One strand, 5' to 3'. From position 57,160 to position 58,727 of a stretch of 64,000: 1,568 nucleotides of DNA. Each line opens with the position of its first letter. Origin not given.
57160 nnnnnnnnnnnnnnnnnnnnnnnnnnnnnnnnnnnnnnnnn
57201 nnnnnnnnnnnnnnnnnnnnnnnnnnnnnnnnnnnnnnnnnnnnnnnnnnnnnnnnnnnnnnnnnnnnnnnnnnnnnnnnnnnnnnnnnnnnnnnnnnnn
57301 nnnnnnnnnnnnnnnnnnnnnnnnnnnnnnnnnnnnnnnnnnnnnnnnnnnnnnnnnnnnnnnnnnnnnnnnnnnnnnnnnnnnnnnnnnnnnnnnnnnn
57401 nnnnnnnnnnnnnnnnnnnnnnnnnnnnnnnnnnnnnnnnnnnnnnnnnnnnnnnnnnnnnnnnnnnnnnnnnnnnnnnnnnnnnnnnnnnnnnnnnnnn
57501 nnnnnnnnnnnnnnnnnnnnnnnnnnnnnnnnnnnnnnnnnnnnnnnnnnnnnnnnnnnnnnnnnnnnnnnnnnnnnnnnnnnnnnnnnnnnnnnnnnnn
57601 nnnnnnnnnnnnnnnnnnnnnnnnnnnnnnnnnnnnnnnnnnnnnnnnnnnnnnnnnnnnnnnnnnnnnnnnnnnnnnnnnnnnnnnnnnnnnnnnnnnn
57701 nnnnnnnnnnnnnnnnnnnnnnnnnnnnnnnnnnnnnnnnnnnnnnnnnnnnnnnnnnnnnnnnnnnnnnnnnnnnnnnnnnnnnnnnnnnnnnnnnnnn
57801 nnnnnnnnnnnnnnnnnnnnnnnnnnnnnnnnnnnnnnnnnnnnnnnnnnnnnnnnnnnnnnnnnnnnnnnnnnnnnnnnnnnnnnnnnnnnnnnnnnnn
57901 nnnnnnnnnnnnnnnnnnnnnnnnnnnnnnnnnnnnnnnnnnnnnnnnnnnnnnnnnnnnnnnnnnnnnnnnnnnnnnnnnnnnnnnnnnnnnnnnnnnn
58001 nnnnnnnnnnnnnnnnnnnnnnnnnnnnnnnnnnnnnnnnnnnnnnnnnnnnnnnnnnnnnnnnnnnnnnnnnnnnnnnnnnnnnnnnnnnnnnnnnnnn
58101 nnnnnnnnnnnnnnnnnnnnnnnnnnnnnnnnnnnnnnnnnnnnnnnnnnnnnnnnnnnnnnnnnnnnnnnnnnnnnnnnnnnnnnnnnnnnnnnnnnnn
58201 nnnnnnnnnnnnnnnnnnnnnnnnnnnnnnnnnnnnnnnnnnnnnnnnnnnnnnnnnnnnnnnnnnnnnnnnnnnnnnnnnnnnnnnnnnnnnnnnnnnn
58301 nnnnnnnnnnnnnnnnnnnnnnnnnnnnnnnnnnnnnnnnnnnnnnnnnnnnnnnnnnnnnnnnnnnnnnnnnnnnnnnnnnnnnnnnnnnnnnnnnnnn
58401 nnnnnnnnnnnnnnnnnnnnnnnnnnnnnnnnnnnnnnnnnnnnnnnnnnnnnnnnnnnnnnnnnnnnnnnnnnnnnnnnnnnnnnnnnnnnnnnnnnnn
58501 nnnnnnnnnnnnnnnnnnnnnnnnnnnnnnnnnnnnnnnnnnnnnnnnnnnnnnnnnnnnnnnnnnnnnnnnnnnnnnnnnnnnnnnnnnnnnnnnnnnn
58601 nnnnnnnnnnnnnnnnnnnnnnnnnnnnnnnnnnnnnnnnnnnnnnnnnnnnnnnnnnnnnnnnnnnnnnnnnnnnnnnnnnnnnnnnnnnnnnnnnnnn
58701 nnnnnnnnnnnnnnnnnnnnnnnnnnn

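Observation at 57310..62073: Compact uncharacterised cluster: GT4 glycosyltransferase, two methyltransferases, a prenyltransferase-repeat protein, SCP2 protein and a UPF0016 transporter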

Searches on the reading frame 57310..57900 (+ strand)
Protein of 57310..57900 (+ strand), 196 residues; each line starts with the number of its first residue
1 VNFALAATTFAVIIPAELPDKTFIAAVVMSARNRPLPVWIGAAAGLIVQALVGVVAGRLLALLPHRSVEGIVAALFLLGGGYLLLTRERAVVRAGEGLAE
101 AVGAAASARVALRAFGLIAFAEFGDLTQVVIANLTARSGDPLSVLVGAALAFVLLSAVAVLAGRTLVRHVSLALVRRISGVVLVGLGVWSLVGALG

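Call 3: search_protein_families(library=pfam, proteins=[window:57310-57900:+], max_evalue=0.01)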
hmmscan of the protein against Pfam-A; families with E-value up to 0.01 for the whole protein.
window:57310-57900:+ (196 aa): 1 family
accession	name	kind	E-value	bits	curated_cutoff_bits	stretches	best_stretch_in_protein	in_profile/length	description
PF01169.24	GDT1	-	1.8e-36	124.8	27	2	8-78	2-73/75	Divalent cation/proton antiporter GDT1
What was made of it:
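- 57310..57900 (+): GDT1/UPF0016 cation transporter. It is a neighbour, probably co-transcribed with meT1 here (ATGA overlap), but not a core part of the system. Pfam GDT1 at 125 bits (call 3).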

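Call 4: search_protein_families(library=ncbifam, proteins=[window:57310-57900:+], max_evalue=0.01)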
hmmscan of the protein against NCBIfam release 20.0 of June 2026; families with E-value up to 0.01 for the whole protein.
window:57310-57900:+ (196 aa): 1 family
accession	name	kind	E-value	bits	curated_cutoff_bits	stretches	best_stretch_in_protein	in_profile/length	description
TIGR02840.1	spore_YtaF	equivalog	0.0016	17.9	149.6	1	143-194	32-82/206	sporulation membrane protein YtaF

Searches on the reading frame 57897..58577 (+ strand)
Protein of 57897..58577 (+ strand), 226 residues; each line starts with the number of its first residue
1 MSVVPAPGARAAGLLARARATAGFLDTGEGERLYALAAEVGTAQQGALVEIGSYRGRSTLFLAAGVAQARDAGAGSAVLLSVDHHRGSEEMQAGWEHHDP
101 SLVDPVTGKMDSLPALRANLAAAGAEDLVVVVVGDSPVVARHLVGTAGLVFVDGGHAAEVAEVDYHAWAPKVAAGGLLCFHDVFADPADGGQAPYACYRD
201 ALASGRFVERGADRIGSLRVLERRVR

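Call 3: search_protein_families(library=pfam, proteins=[window:57897-58577:+], max_evalue=0.01)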
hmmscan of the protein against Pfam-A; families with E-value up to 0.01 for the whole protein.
window:57897-58577:+ (226 aa): 1 family
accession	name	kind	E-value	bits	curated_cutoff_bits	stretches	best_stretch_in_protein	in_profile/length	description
PF13578.12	Methyltransf_24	-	1.2e-21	77.9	26.3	1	49-183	1-105/105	Methyltransferase domain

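Call 4: search_protein_families(library=ncbifam, proteins=[window:57897-58577:+], max_evalue=0.01)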
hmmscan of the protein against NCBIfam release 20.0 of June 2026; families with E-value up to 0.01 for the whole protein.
window:57897-58577:+ (226 aa): 0 families

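Call 7: search_solved_structures(query=window:57897-58577:+, max_evalue=0.001, show_alignments=1)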
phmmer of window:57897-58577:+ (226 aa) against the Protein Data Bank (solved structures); distinct sequences matched with E-value up to 0.001: 1.
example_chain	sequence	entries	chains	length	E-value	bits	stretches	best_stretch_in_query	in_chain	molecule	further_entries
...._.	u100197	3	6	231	5.4e-52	180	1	14-223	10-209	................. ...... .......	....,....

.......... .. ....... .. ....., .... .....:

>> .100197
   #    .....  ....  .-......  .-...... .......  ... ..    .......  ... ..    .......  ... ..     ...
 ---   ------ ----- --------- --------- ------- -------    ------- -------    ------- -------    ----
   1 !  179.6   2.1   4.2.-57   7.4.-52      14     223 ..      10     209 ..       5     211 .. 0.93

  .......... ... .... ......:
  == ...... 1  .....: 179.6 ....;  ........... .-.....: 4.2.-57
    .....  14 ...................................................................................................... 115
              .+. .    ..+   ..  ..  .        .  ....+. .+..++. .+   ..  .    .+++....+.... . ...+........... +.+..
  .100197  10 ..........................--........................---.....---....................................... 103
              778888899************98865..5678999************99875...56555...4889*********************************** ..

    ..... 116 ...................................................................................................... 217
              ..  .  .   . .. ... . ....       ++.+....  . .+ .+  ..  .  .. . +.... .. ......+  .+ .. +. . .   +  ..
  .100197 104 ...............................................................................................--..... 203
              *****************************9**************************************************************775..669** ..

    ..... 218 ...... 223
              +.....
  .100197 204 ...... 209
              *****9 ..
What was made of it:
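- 57897..58577 (+): meT1: MMP reducing-end 1-O-methyltransferase (Methyltransf_24), convergent on mmpH. PDB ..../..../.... match at E 5e-52 (call 7).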
